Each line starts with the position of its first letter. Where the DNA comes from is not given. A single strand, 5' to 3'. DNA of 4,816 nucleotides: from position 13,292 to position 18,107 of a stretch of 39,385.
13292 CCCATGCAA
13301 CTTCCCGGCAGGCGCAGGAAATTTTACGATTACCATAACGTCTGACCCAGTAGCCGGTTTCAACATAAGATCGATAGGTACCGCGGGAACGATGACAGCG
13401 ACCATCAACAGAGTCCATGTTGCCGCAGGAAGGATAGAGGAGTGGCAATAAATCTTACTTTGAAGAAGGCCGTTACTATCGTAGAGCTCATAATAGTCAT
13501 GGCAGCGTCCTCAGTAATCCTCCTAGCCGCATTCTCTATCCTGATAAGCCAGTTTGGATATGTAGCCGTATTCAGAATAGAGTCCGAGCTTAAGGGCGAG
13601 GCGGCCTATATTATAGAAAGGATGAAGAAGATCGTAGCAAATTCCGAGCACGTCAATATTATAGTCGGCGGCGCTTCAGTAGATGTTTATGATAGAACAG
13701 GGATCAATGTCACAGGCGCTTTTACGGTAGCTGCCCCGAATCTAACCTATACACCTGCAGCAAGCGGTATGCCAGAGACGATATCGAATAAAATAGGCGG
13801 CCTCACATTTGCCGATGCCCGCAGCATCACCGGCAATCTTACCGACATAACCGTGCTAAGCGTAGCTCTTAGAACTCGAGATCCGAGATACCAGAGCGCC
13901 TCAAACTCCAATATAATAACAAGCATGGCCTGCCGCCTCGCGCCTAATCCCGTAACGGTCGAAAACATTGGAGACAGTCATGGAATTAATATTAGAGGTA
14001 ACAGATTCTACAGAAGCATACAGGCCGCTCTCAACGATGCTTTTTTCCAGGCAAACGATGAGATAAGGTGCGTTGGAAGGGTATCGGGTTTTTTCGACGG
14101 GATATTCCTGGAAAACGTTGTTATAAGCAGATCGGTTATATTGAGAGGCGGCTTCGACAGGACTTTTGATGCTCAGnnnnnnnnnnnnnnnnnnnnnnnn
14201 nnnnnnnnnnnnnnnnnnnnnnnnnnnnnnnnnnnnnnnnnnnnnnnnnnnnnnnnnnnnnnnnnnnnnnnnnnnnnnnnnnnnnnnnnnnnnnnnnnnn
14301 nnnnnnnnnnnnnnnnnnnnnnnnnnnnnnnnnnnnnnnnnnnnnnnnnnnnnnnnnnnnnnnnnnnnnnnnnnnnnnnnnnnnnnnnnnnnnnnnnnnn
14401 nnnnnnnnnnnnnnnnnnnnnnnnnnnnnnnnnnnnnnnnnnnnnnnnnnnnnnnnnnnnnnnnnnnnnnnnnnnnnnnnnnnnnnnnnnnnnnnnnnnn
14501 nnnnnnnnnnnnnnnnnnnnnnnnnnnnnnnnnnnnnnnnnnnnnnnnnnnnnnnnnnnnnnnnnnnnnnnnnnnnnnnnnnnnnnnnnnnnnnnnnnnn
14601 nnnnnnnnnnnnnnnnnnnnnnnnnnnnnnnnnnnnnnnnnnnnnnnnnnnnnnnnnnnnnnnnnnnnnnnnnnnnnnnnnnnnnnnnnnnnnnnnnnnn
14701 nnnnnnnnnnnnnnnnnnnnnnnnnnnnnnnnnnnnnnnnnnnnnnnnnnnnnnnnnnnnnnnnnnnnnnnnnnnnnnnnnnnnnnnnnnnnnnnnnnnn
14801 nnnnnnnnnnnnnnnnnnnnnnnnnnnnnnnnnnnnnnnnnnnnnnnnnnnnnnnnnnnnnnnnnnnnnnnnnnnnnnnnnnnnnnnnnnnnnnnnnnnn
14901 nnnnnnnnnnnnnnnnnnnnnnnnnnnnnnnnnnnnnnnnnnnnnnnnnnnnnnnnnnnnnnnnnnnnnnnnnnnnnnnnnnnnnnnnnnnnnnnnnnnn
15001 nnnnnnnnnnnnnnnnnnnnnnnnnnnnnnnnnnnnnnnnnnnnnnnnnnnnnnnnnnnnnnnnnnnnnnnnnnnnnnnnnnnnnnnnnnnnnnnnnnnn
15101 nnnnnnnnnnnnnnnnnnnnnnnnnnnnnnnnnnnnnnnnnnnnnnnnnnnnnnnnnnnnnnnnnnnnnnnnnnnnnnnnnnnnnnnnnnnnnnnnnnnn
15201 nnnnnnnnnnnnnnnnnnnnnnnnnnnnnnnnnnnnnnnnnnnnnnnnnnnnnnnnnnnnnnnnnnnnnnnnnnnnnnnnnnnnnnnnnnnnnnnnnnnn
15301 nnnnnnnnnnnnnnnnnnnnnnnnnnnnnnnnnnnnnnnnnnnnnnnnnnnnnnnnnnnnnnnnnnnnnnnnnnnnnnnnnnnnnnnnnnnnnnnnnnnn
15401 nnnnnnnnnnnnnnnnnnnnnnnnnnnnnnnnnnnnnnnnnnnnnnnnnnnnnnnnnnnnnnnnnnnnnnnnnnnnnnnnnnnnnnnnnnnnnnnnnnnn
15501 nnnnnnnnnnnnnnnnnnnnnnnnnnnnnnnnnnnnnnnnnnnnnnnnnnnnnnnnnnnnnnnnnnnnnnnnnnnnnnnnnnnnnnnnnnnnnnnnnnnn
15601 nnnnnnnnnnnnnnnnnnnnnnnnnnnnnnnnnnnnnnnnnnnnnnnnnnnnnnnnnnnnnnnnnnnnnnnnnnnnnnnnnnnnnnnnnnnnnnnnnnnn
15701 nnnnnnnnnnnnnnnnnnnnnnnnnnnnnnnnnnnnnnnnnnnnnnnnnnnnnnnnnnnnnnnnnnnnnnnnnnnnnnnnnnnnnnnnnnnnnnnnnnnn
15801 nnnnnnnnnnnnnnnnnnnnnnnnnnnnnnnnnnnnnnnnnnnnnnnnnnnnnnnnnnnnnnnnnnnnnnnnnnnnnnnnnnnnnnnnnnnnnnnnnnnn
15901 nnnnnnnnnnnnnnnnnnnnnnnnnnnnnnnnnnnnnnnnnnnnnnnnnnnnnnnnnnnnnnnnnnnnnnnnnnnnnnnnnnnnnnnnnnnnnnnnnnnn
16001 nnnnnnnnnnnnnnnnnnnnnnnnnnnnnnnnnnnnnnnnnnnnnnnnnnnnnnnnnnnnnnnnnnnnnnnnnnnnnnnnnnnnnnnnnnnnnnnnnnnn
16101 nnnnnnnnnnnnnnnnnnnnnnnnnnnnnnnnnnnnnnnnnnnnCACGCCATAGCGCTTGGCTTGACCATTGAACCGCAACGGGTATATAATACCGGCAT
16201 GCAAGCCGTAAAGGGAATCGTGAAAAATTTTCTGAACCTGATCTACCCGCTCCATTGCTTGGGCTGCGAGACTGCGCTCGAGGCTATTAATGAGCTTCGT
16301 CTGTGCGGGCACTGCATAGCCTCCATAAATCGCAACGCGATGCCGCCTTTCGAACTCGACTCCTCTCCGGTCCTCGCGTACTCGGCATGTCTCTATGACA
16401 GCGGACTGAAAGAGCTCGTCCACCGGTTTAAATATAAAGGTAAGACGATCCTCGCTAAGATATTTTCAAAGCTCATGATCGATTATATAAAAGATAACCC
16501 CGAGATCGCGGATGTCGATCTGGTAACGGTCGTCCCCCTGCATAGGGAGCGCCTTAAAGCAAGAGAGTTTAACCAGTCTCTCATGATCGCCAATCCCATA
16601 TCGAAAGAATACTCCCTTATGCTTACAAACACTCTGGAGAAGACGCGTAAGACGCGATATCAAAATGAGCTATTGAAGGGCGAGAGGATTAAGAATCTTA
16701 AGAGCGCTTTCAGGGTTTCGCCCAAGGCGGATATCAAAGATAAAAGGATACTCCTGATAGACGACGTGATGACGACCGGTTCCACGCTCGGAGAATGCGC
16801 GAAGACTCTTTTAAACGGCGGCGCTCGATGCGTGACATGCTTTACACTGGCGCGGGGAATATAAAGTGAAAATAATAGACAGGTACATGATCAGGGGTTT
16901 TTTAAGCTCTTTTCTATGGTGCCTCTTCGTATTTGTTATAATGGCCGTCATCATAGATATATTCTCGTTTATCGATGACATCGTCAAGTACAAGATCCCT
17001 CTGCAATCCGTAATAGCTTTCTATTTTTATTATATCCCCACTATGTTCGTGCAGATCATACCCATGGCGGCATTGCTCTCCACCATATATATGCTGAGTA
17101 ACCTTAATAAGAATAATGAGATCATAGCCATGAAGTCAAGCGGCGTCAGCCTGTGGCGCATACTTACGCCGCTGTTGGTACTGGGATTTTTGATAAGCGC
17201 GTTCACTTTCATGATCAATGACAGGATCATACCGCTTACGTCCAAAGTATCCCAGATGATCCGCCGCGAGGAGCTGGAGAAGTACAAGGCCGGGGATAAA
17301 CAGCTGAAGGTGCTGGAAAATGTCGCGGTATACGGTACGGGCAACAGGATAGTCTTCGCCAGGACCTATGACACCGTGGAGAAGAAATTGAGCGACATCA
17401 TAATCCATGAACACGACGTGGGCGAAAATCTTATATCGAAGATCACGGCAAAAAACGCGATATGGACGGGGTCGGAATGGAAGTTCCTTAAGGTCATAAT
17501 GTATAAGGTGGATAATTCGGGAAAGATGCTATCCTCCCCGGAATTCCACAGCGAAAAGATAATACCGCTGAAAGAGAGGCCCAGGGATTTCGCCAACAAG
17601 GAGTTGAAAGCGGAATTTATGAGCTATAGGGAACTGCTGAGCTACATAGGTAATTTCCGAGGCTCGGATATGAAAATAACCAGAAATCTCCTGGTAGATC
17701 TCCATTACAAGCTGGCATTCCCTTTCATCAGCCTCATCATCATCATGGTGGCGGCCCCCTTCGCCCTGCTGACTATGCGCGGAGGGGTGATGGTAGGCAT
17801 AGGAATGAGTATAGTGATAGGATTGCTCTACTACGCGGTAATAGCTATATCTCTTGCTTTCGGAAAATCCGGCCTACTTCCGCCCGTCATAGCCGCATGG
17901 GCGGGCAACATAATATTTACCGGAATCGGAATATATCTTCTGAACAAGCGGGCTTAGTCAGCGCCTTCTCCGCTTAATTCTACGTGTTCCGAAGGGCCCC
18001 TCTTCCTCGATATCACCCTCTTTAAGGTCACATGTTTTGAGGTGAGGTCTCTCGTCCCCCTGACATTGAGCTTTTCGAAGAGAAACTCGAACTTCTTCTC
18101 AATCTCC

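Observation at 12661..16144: Three coupled pilin-like genes ending in a 900-aa pilin::beta-helix fusion, with no pilus machinery in sight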

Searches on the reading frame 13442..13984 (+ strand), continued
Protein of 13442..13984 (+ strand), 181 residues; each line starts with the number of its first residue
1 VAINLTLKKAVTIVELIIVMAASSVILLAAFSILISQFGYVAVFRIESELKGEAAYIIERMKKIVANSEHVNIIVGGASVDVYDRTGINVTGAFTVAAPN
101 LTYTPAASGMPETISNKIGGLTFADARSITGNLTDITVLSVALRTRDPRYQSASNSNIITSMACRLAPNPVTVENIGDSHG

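Call 79: search_protein_families(library=ncbifam, proteins=[L089:140-637:+, L089:637-2571:+, L089:2571-3074:+, L089:3074-3457:+], max_evalue=1)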
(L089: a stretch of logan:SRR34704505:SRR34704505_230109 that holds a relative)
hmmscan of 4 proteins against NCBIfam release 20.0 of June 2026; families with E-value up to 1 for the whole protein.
L089:140-637:+ (166 aa): 15 families
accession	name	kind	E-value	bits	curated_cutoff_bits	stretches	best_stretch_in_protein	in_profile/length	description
NF040982.1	ComGD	equivalog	1.4e-05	25.5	70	1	12-72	2-62/139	competence type IV pilus minor pilin ComGD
TIGR01708.2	typeII_sec_gspH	equivalog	4.3e-05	23.6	80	1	12-89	2-72/169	type II secretion system minor pseudopilin GspH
NF007800.0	PRK10506.1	equivalog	0.00018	21.4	158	1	8-64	5-61/163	prepilin peptidase-dependent protein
TIGR02532.1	IV_pilin_GFxxxE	domain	0.00077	19.2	16.3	1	12-33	2-23/24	prepilin-type N-terminal cleavage/methylation domain-containing protein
NF041013.1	T4P_ComGE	equivalog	0.0023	18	49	1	9-32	1-24/83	competence type IV pilus minor pilin ComGE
TIGR02596.1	TIGR02596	subfamily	0.0032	17.6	70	1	14-65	1-52/196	Verru_Chthon cassette protein D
NF007862.0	PRK10574.1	equivalog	0.0047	17.1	138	1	10-51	3-44/145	prepilin peptidase-dependent pilin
NF041002.1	pilin_ComGF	equivalog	0.015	15.6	80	1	12-35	2-25/139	competence type IV pilus minor pilin ComGF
TIGR02599.1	TIGR02599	subfamily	0.037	13.2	256.5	1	13-32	1-20/361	Verru_Chthon cassette protein C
TIGR01710.1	typeII_sec_gspG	equivalog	0.058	13.4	88.85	1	12-52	1-41/134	type II secretion system major pseudopilin GspG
NF007660.0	PRK10332.1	equivalog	0.064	13.8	86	1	6-29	3-26/107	prepilin-type N-terminal cleavage/methylation domain-containing protein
NF007848.0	PRK10557.1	equivalog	0.065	12.5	120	1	9-51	8-46/192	prepilin peptidase-dependent protein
TIGR01707.1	gspI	equivalog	0.082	13.4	44.35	1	13-41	1-29/101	type II secretion system minor pseudopilin GspI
NF038304.1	EPS_HpsC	equivalog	0.088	12.3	200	1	8-30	17-39/318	hormogonium polysaccharide secretion pseudopilin HpsC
TIGR00139.1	h_aconitase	equivalog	0.14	10.4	529.9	1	31-84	45-97/709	homoaconitase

L089:637-2571:+ (645 aa): 6 families
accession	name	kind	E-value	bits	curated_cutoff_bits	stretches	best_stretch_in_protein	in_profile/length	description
NF041013.1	T4P_ComGE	equivalog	1.4e-05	25.1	49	1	14-64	5-55/83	competence type IV pilus minor pilin ComGE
TIGR01707.1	gspI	equivalog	0.00021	21.7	44.35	1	14-61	1-47/101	type II secretion system minor pseudopilin GspI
NF041002.1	pilin_ComGF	equivalog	0.0066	16.7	80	1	14-72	3-60/139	competence type IV pilus minor pilin ComGF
NF047828.1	T3SSXpsI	equivalog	0.026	14.6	150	1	14-74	3-60/132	type II secretion system protein XpsI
NF038304.1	EPS_HpsC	equivalog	0.069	12.7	200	1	7-56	15-63/318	hormogonium polysaccharide secretion pseudopilin HpsC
TIGR02532.1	IV_pilin_GFxxxE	domain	0.3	11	16.3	1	16-31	5-20/24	prepilin-type N-terminal cleavage/methylation domain-containing protein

L089:2571-3074:+ (168 aa): 13 families
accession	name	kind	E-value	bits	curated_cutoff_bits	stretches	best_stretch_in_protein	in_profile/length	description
NF041002.1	pilin_ComGF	equivalog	8.3e-06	26.1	80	1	12-85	2-73/139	competence type IV pilus minor pilin ComGF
TIGR02599.1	TIGR02599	subfamily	7.2e-05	22.2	256.5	1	13-59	1-47/361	Verru_Chthon cassette protein C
NF038304.1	EPS_HpsC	equivalog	8.9e-05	22.2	200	1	2-57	11-66/318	hormogonium polysaccharide secretion pseudopilin HpsC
NF041013.1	T4P_ComGE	equivalog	0.00025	21.1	49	1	9-56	1-48/83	competence type IV pilus minor pilin ComGE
NF007848.0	PRK10557.1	equivalog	0.00079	18.8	120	1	7-66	6-65/192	prepilin peptidase-dependent protein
NF007800.0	PRK10506.1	equivalog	0.002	18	158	1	6-76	3-71/163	prepilin peptidase-dependent protein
NF040999.1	pilin_ComGC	equivalog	0.0076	16.4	75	1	12-53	2-42/84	competence type IV pilus major pilin ComGC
TIGR02596.1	TIGR02596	subfamily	0.024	14.7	70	1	14-58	1-45/196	Verru_Chthon cassette protein D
NF007973.0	PRK10697.1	equivalog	0.026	14.4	136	1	16-73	40-96/119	envelope stress response membrane protein PspC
NF053507.1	T3SS_WxxxE_eff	domain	0.037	13.7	38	1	37-142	13-108/141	type III secrection system effector, WxxxE family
TIGR02532.1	IV_pilin_GFxxxE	domain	0.059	13.3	16.3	1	12-21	2-11/24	prepilin-type N-terminal cleavage/methylation domain-containing protein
TIGR01708.2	typeII_sec_gspH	equivalog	0.097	12.7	80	1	12-55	2-42/169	type II secretion system minor pseudopilin GspH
NF040982.1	ComGD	equivalog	0.14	12.6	70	1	12-58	2-48/139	competence type IV pilus minor pilin ComGD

L089:3074-3457:+ (128 aa): 3 families
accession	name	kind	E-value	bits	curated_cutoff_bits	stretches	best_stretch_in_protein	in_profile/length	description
NF038301.1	EPS_HpsA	equivalog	0.0048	14.5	400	1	1-56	37-92/1503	hormogonium polysaccharide biosynthesis protein HpsA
NF038304.1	EPS_HpsC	equivalog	0.013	15.1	200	1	4-42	15-53/318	hormogonium polysaccharide secretion pseudopilin HpsC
NF042931.1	SAG1386_EF1546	equivalog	0.13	12.3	80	1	4-36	21-53/158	SAG1386/EF1546 family surface-associated protein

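Call 87: find_encoding_contigs(protein=P0148, flank=8000, max_places=1)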
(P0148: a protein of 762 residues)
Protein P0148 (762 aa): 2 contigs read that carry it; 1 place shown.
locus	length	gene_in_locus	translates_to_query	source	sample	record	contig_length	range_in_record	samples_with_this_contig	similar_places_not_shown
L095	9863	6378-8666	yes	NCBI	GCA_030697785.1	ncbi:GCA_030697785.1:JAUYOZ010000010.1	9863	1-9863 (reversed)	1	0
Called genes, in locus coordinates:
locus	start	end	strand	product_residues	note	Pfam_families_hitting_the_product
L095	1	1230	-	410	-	?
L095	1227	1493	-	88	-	-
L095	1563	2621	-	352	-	PF04055:Radical_SAM, PF06968:BATS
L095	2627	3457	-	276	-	PF00977:His_biosynth (faint), PF05690:ThiG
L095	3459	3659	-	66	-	PF02597:ThiS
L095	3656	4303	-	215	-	PF02581:TMP-TENI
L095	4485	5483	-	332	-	PF02568:ThiI, PF03054:tRNA_Me_trans, PF18297:NFACT-R_2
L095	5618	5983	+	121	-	-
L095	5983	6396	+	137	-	-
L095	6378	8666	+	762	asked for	-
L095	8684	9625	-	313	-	PF01797:Y1_Tnp, PF08299:Bac_DnaA_C (faint)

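Call 88: find_encoding_contigs(protein=P0129, flank=8000, max_places=1)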
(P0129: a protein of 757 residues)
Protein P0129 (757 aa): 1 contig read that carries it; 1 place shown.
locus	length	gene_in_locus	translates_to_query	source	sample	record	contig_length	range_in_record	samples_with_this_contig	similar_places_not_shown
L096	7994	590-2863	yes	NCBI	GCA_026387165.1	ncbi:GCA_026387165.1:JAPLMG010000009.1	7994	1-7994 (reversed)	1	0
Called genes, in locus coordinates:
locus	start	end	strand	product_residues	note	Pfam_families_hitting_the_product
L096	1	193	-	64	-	?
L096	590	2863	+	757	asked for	PF13229:Beta_helix (weak)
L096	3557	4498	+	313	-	PF01797:Y1_Tnp, PF08299:Bac_DnaA_C (weak)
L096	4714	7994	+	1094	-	PF02463:SMC_N, PF13175:AAA_15, PF13304:AAA_21 (weak), PF13476:AAA_23, PF06470:SMC_hinge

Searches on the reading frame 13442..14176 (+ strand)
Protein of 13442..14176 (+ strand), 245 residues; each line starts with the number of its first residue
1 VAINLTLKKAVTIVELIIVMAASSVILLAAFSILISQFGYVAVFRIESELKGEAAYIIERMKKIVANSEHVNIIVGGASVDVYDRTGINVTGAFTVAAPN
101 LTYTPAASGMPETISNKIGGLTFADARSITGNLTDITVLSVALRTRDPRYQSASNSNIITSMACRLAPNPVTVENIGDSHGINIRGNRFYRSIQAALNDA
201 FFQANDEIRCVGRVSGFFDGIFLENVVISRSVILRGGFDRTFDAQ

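Call 26: find_homologous_proteins(query=window:13442-14176:+, max_evalue=0.01)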
Query seq(245 aa): 1409 candidates shared short words with the query, none scored E <= 0.01.

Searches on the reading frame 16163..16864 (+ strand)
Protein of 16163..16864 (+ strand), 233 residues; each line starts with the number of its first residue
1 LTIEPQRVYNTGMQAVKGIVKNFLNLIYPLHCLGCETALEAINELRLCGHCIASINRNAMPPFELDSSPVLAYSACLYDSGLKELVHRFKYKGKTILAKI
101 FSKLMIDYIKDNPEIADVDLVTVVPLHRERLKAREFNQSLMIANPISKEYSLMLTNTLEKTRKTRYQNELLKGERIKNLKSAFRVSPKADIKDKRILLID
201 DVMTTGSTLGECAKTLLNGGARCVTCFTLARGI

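Call 5: search_protein_families(library=pfam, proteins=[window:16163-16864:+], max_evalue=1)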
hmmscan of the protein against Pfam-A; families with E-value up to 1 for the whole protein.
window:16163-16864:+ (233 aa): 3 families
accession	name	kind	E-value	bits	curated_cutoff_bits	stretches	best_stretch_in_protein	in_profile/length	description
PF00156.33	Pribosyltran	-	2.6e-11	43.5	26.3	1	140-231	41-125/158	Phosphoribosyl transferase domain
PF18912.6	DZR_2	-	0.00039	20.6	27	1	23-56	1-32/56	Double zinc ribbon domain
PF24390.1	PRTase-CE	-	0.045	14.1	27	1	164-217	91-129/253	PRTase-CE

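Call 6: search_protein_families(library=ncbifam, proteins=[window:16163-16864:+], max_evalue=1)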
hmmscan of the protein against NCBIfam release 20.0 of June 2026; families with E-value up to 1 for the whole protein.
window:16163-16864:+ (233 aa): 29 families (the best 25 are shown)
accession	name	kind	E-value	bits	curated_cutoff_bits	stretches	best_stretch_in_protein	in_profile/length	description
TIGR00201.1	comF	subfamily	4.4e-31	108.3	233.55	1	32-231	1-190/190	ComF family protein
NF008616.0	PRK11595.1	equivalog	9.1e-29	100.5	304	1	38-232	41-226/227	DNA utilization protein GntX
NF006605.0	PRK09162.1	equivalog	1.3e-07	31.2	181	1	158-229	69-134/183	hypoxanthine-guanine phosphoribosyltransferase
NF002620.0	PRK02277.1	subfamily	1.4e-06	28.1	115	1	177-229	126-177/201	orotate phosphoribosyltransferase-like protein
TIGR01251.1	ribP_PPkin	subfamily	1.6e-06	27.3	113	1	170-227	187-244/309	ribose-phosphate diphosphokinase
NF002095.0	PRK00934.1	equivalog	3.1e-06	26.5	296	1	159-226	182-238/287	ribose-phosphate diphosphokinase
NF005537.0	PRK07199.1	subfamily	2.2e-05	23.7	322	1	178-227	196-245/301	ribose-phosphate diphosphokinase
NF002320.0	PRK01259.1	subfamily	5e-05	22.8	297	1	190-226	211-247/316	ribose-phosphate diphosphokinase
TIGR01203.1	HGPRTase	equivalog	6.2e-05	22.8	150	1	188-229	80-121/167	hypoxanthine phosphoribosyltransferase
TIGR00336.1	pyrE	equivalog_domain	0.00011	22.1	106.8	1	192-228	107-143/173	orotate phosphoribosyltransferase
NF003548.0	PRK05205.1-4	equivalog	0.00023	21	218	1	188-219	85-116/173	bifunctional pyr operon transcriptional regulator/uracil phosphoribosyltransferase PyrR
NF005592.0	PRK07322.1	subfamily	0.0011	18.3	143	1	189-225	116-152/180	adenine phosphoribosyltransferase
NF005299.0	PRK06827.1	subfamily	0.0013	17.5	327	1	190-227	262-299/383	phosphoribosylpyrophosphate synthetase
NF002844.0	PRK03092.1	equivalog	0.0014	17.9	438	1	189-226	219-256/326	ribose-phosphate diphosphokinase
NF002618.0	PRK02269.1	equivalog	0.0016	18.1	460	1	189-224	213-248/321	ribose-phosphate diphosphokinase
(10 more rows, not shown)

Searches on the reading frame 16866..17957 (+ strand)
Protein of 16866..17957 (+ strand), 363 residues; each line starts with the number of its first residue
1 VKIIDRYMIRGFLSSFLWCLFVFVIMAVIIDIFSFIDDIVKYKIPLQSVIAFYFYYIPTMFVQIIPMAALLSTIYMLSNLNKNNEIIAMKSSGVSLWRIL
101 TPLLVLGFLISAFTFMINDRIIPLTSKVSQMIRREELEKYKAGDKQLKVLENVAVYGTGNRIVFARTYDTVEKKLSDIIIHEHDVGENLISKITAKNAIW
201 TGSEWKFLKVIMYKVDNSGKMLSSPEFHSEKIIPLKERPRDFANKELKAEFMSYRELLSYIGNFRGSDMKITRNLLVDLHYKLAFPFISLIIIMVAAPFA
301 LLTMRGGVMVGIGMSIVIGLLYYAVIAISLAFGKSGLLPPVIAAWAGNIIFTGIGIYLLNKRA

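Call 5: search_protein_families(library=pfam, proteins=[window:16866-17957:+], max_evalue=1)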
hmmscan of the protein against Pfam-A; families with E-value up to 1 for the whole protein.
window:16866-17957:+ (363 aa): 2 families
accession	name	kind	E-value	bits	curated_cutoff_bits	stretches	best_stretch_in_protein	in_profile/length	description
PF03739.19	LptF_LptG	-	1.4e-81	274.7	27.9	1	6-360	1-352/353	Lipopolysaccharide export system permease LptF/LptG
PF07116.16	DUF1372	-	0.0052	17.4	25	1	156-199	18-62/98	Protein of unknown function (DUF1372)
